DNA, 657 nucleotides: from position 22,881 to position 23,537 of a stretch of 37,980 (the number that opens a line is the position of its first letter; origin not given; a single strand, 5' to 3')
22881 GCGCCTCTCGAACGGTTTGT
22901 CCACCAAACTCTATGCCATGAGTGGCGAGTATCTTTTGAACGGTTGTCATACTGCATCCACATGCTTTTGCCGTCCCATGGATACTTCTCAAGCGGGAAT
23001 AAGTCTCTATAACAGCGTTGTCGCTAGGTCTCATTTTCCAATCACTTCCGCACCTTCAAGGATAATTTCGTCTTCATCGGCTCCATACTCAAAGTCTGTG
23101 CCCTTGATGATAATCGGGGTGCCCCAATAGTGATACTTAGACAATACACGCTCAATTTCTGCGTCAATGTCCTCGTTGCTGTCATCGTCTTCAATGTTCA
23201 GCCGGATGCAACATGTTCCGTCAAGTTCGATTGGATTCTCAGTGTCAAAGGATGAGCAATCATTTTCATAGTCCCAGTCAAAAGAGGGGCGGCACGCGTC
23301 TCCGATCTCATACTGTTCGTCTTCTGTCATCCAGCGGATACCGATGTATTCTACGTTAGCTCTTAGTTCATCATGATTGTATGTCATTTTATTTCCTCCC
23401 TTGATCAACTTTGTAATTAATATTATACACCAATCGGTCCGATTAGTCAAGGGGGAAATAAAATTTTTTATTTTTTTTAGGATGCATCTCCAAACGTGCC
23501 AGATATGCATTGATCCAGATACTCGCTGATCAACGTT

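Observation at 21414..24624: Minus-strand accessory island between lysis cassette and integrase: duplicated operator-promoter modules driving acidic small proteins with HTH regulators (Acr/Aca-like)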

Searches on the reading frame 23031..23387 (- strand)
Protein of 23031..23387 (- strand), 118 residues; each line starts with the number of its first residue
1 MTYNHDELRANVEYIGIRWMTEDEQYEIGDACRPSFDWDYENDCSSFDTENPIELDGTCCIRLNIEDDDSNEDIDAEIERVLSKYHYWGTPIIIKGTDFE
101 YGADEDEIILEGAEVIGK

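Call 6: search_protein_families(library=pfam, proteins=[window:23031-23387:-], max_evalue=0.1)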
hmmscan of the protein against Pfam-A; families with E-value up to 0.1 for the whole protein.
window:23031-23387:- (118 aa): 0 families

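Call 7: search_protein_families(library=phrogs, proteins=[window:23031-23387:-], max_evalue=0.01)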
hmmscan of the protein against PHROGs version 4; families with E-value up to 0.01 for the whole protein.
window:23031-23387:- (118 aa): 0 families

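Call 8: search_protein_families(library=padloc, proteins=[window:23031-23387:-], max_evalue=0.1)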
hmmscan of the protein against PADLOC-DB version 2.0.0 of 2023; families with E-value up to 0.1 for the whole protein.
window:23031-23387:- (118 aa): 0 families

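Call 11: search_protein_families(library=ncbifam, proteins=[window:23031-23387:-], max_evalue=0.05)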
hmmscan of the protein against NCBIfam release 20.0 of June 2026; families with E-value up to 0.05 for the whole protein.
window:23031-23387:- (118 aa): 0 families

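Call 15: find_homologous_proteins(query=window:23031-23387:-, max_evalue=0.01)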
Query window:23031-23387:- (118 aa): 6 proteins with E <= 0.01 among 16 candidates.
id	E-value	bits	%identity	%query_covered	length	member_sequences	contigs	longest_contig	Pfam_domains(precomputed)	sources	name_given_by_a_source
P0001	2.8e-75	268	100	100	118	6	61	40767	-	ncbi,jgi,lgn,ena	jgi:hypothetical protein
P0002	4.5e-30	122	50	98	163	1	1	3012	-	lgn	-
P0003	1.1e-29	121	51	98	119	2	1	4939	-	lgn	-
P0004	6.5e-29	118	52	100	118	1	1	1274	-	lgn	-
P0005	4.2e-24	103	51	88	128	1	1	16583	-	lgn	-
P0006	1.1e-9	56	40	94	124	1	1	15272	-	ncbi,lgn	-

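Call 16: find_encoding_contigs(protein=P0006, flank=8000, max_places=3)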
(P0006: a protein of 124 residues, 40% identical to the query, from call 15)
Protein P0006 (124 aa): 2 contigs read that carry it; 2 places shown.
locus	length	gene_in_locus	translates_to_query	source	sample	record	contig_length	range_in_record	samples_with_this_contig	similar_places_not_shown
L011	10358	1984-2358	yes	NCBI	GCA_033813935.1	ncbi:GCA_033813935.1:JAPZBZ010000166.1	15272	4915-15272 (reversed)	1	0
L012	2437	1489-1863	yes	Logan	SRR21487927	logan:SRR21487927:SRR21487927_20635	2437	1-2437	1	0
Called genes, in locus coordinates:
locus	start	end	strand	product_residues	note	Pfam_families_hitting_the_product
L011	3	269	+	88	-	?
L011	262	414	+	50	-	-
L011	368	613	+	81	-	-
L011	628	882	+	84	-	-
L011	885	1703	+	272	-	-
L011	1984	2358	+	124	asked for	-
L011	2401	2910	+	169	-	-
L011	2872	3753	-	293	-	-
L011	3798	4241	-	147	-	PF06114:Peptidase_M78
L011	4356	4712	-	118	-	-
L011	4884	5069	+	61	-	PF12728:HTH_17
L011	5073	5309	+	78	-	-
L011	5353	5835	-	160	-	PF16729:DUF5067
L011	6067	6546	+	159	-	PF05565:Sipho_Gp157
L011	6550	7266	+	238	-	-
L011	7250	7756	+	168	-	-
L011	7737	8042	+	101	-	-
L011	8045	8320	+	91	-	-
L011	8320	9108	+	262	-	PF14297:Lin1244_N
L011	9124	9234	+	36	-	-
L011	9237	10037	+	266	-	PF01555:N6_N4_Mtase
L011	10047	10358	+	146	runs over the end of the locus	PF06725:3D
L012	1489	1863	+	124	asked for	-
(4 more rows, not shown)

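Call 17: find_encoding_contigs(protein=P0005, flank=8000, max_places=3)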
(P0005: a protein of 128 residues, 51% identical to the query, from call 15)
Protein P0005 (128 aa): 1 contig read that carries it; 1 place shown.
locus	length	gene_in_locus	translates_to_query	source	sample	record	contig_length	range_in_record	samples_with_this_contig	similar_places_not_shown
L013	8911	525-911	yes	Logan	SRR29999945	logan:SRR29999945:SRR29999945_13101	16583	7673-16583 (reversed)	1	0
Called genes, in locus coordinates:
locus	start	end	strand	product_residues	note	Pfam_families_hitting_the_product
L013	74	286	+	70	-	-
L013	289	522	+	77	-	-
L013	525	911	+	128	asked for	-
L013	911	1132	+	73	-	-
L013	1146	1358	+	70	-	-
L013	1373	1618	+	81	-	-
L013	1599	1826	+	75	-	-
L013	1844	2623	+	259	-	-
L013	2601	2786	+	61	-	-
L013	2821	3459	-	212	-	-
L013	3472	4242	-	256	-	-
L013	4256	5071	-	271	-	-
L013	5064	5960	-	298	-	PF05352:Phage_connector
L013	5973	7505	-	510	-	PF16838:Caud_tail_N, PF20934:phi29_gp9_C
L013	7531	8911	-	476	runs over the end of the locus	PF25622:Phi29_MCP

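Call 45: search_dna_similar(query=window:23031-23387:-, collection=phages, mode=protein, max_evalue=0.01)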
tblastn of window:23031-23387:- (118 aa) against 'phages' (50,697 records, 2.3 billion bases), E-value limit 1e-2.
Records with a match: 4; places in all: 4; records where one place covers at least 80% of the query: 4.
Best place of each record, by identity: <60% 4.
By first word of the organism name: Caudoviricetes 2; Dulem 1; Bacteriophage 1.
By host as written in the record: Methanomassiliicoccales 2; Varecia variegata 1; - 1.
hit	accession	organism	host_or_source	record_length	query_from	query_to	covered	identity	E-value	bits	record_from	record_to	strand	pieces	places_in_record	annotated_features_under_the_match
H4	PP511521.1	Dulem virus 36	Varecia variegata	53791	15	116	86%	43.4%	7e-16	77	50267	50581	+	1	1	hypothetical protein | ParB protein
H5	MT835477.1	Bacteriophage sp.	human fecal samples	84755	15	116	86%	39.5%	5e-6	49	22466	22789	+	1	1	record has no annotation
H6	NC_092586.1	Caudoviricetes sp. vir215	Methanomassiliicoccales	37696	14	112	84%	35.0%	1e-6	51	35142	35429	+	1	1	hypothetical protein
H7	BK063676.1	Caudoviricetes sp. vir215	Methanomassiliicoccales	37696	14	112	84%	35.0%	1e-6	51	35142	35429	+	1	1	hypothetical protein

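Call 49: get_annotated_region(hit=H4, flank=3500)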
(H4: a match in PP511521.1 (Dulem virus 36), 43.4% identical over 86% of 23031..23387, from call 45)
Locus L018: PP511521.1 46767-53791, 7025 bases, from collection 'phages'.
description: Dulem virus 36 isolate Duke_24FS_3, complete genome.
organism: Dulem virus 36 (NCBI taxid 3145754)
taxonomy: Viruses; Duplodnaviria; Heunggongvirae; Uroviricota; Caudoviricetes
host: Varecia variegata; source: feces; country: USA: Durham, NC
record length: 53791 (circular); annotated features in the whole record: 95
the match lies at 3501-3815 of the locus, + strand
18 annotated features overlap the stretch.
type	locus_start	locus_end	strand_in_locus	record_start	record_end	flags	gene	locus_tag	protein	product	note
CDS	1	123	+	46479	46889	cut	-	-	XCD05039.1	hypothetical protein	-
CDS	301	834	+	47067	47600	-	-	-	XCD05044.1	hypothetical protein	-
CDS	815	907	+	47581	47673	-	-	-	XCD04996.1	hypothetical protein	-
CDS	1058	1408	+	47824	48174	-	-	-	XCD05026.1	hypothetical protein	-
CDS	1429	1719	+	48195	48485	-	-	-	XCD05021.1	hypothetical protein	-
CDS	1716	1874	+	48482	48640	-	-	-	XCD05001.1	hypothetical protein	-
CDS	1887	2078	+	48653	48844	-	-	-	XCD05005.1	hypothetical protein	-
CDS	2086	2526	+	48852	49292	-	-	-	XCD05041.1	hypothetical protein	-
CDS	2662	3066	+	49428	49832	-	-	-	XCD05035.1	hypothetical protein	-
CDS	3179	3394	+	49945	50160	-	-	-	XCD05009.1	hypothetical protein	-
CDS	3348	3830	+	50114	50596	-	-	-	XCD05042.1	hypothetical protein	-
CDS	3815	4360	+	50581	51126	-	-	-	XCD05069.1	ParB protein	-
CDS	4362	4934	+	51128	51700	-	-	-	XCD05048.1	hypothetical protein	-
CDS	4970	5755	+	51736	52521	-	-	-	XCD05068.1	PA0069 family radical SAM protein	-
CDS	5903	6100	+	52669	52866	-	-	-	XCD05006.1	hypothetical protein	-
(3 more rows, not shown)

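Call 50: get_annotated_region(hit=H6, flank=3500)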
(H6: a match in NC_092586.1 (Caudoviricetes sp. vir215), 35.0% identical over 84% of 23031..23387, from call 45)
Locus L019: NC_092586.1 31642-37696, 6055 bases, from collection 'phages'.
description: Caudoviricetes sp. vir215 genomic sequence.
organism: Caudoviricetes sp. vir215 (NCBI taxid 3068354)
taxonomy: Viruses; Duplodnaviria; Heunggongvirae; Uroviricota; Caudoviricetes
host: Methanomassiliicoccales; source: gut metagenome; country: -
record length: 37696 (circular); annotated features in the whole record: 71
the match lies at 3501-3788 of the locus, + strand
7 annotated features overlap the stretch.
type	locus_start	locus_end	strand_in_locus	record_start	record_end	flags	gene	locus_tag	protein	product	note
CDS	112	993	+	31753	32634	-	-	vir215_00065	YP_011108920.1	hypothetical protein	phrog_16490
CDS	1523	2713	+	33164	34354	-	-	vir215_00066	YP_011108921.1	hypothetical protein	-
CDS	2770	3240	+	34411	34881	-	-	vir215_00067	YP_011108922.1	hypothetical protein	-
CDS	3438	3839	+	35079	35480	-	-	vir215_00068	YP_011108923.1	hypothetical protein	-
CDS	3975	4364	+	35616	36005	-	-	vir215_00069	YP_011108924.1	hypothetical protein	-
CDS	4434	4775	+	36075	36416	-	-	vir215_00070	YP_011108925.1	hypothetical protein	-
CDS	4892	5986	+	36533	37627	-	-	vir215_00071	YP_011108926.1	integrase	phrog_1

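Call 58: search_dna_similar(query=window:23031-23387:-, collection=plasmids, mode=protein, max_evalue=0.01)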
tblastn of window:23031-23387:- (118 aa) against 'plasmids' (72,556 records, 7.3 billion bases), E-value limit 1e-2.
No match.

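Call 66: predict_structure(alignment_id=A6)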
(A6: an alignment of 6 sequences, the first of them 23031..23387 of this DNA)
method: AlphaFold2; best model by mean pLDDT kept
length: 118 residues; sequences in the alignment: 6
mean_pLDDT: 83.2   pTM: 0.79
mean pLDDT of the five models: 83.2, 82.7, 82.2, 81.1, 74.0
residues with pLDDT >= 90: 55; 70-90: 43; 50-70: 14; < 50: 6
segments of 3 or more residues with pLDDT < 50: 45-50
pLDDT, mean of each block of 10 residues (from residue 1): 90 87 86 75 50 78 91 95 82 91 81 93
secondary structure, 60 per line:
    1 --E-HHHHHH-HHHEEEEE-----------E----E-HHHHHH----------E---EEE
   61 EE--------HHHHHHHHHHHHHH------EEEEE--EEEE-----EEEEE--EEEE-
elements in order: H5-10 E15-19 H38-43 E58-62 H71-84 E91-95 E98-101 E107-111 E114-117

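Call 71: search_solved_structures(query=A5, max_evalue=10, show_alignments=3)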
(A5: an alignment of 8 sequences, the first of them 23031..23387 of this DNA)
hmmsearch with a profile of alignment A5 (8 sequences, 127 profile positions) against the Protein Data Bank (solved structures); distinct sequences matched with E-value up to 10: 5.
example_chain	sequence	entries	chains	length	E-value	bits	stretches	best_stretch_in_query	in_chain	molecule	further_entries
2e1b_A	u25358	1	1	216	0.31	14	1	6-51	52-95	216aa long hypothetical alanyl-tRNA synthetase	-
1mwy_A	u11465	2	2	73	0.34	13.8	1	43-96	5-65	ZntA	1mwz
1f08_A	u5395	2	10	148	1.4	11.9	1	48-91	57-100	REPLICATION PROTEIN E1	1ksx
7apd_G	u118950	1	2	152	1.4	11.8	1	48-91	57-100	Replication protein E1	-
1ksy_A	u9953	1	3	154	1.5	11.8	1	48-91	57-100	REPLICATION PROTEIN E1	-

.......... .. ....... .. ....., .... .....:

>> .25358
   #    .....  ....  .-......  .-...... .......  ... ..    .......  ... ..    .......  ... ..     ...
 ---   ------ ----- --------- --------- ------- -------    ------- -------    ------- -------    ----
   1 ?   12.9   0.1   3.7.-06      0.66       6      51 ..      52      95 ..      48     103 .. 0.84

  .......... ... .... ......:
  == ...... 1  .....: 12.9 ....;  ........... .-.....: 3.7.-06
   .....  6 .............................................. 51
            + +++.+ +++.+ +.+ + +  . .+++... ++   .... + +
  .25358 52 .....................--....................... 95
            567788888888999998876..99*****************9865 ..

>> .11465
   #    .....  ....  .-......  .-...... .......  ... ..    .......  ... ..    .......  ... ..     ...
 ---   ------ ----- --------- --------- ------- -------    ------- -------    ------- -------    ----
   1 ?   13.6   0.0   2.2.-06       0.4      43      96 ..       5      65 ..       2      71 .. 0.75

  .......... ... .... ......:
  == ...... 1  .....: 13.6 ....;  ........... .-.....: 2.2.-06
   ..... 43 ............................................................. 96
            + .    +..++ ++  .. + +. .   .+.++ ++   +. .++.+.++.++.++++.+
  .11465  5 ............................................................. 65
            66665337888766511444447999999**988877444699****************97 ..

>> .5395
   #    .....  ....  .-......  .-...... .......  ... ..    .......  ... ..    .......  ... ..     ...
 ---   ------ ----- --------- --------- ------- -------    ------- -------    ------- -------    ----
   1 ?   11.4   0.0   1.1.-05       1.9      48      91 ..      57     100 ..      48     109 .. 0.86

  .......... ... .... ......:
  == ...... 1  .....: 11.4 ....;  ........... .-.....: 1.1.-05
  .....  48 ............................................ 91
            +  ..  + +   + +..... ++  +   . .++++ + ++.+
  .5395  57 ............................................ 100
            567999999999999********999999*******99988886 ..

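Call 72: search_protein_families(library=pfam, alignment_id=A5, max_evalue=10)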
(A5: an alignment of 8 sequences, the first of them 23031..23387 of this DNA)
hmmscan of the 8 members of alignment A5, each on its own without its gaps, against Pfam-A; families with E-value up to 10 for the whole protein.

A. member 1, window:23031-23387:- (118 aa): 0 families

B. families by the number of members that match (of 8 scanned): 6 families
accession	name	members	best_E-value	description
PF18693.7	TRAM_2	1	0.024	TRAM domain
PF11907.13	DUF3427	1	0.048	Domain of unknown function (DUF3427)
PF05704.18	Caps_synth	1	0.062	Capsular polysaccharide synthesis protein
PF06445.20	GyrI-like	1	0.099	GyrI-like small molecule binding domain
PF22516.1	PreP_C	1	0.36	PreP C-terminal domain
PF02412.23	TSP_3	1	0.5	Thrombospondin type 3 repeat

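Call 76: fold_search(model_id=the predicted structure, library=pdb)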
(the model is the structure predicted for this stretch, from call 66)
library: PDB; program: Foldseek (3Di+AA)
matches with E <= 10: 176; with E <= 0.001: 0
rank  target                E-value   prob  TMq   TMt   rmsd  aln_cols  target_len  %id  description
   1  6dgi_B                2.8e-01  0.07  0.19  0.09  12.2       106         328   12  The crystal structure of D-alanyl-alanine synthetase A from Vibrio cholerae O1 biovar eltor str. N16961 (released 2018-05-30)
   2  1a0i                  5.9e-01  0.05  0.20  0.09  11.8       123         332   15  ATP-DEPENDENT DNA LIGASE FROM BACTERIOPHAGE T7 COMPLEX WITH ATP (released 1998-03-25)
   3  9m7c_A                5.9e-01  0.01  0.15  0.12  16.6       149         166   13  Cryo-EM structure of bacteriophage NF5 tail tube (released 2025-12-17)
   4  9m8o_C                6.3e-01  0.01  0.15  0.11  16.5       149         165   11  Cryo-EM structure of bacteriophage NF5 baseplate (released 2025-12-17)
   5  9m8o_A                6.8e-01  0.01  0.15  0.11  16.5       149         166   11  Cryo-EM structure of bacteriophage NF5 baseplate (released 2025-12-17)
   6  9m8o_D                7.7e-01  0.01  0.15  0.12  16.7       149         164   11  Cryo-EM structure of bacteriophage NF5 baseplate (released 2025-12-17)
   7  4cxg_X                1.1e+00  0.03  0.18  0.17  12.4       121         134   12  Regulation of the mammalian elongation cycle by 40S subunit rolling: a eukaryotic-specific ribosome rearrangement (released 2014-07-16)
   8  3iuw_A                1.2e+00  0.04  0.16  0.21  10.2        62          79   13  Crystal structure of Activating signal cointegrator (NP_814290.1) from ENTEROCOCCUS FAECALIS V583 at 1.58 A resolution (released 2009-09-15)
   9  9mfe_A                1.2e+00  0.02  0.16  0.14  17.0       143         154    7  cryoEM structure of Escherichia phage YDC107 tail core (released 2025-01-01)
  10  3ow7_A                1.3e+00  0.01  0.17  0.08  16.0       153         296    7  Crystal structure of the membrane fusion protein CusB from Escherichia coli. (released 2010-11-17)
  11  6skf_Ao               1.4e+00  0.03  0.18  0.15  12.0       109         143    9  Cryo-EM Structure of T. kodakarensis 70S ribosome (released 2020-07-29)
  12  6tis_A                1.4e+00  0.02  0.18  0.06  16.4       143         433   15  DROSOPHILA GDP-TUBULIN (released 2021-01-27)
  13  8cvp_B                1.5e+00  0.04  0.23  0.11  12.7       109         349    4  Cereblon-DDB1 in the Apo form (released 2022-07-20)
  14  7amv_G                1.6e+00  0.02  0.20  0.16  18.1       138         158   13  Atomic structure of the poxvirus transcription pre-initiation complex in the initially melted state (released 2021-10-06)
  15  6r76_B                1.6e+00  0.01  0.15  0.06  18.1       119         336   12  Crystal structure of trans-3-Hydroxy-L-proline dehydratase from Thermococcus litoralis - open conformation (released 2019-07-03)
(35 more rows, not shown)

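Call 80: search_protein_families(library=phrogs, alignment_id=A5, max_evalue=0.1)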
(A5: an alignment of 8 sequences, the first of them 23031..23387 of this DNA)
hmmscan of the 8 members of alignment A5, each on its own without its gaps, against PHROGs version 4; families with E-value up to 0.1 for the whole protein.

A. member 1, window:23031-23387:- (118 aa): 0 families

B. families by the number of members that match (of 8 scanned): 5 families
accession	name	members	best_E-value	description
phrog_27203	-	1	0.0054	-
phrog_7406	-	1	0.027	-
phrog_37534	-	1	0.029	-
phrog_7690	-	1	0.048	-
phrog_2487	-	1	0.062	-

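Call 84: find_encoding_contigs(protein=P0003, flank=5000, max_places=3)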
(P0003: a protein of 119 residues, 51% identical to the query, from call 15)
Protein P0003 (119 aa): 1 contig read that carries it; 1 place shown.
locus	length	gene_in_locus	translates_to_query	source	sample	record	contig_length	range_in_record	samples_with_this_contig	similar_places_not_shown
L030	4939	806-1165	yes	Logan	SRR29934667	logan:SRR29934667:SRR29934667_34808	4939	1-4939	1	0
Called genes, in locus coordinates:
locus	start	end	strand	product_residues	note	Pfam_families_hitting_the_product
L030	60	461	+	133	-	PF09643:YopX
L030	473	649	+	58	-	-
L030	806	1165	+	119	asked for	-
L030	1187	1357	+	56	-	PF01381:HTH_3 (weak)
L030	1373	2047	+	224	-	-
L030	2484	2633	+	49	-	-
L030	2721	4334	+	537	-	PF00239:Resolvase, PF07508:Recombinase, PF13408:Zn_ribbon_recom (faint)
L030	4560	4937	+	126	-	?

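Call 85: find_encoding_contigs(protein=P0002, flank=5000, max_places=3)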
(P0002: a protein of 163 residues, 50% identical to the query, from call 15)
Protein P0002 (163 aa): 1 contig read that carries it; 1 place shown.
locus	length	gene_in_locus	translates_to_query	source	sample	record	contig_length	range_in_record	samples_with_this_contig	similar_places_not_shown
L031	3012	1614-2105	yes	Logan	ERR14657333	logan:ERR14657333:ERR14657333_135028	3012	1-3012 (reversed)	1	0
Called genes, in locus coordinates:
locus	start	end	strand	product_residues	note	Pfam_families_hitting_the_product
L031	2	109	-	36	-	?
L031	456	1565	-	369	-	PF04397:LytTR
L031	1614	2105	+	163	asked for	-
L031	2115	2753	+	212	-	-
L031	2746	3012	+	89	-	?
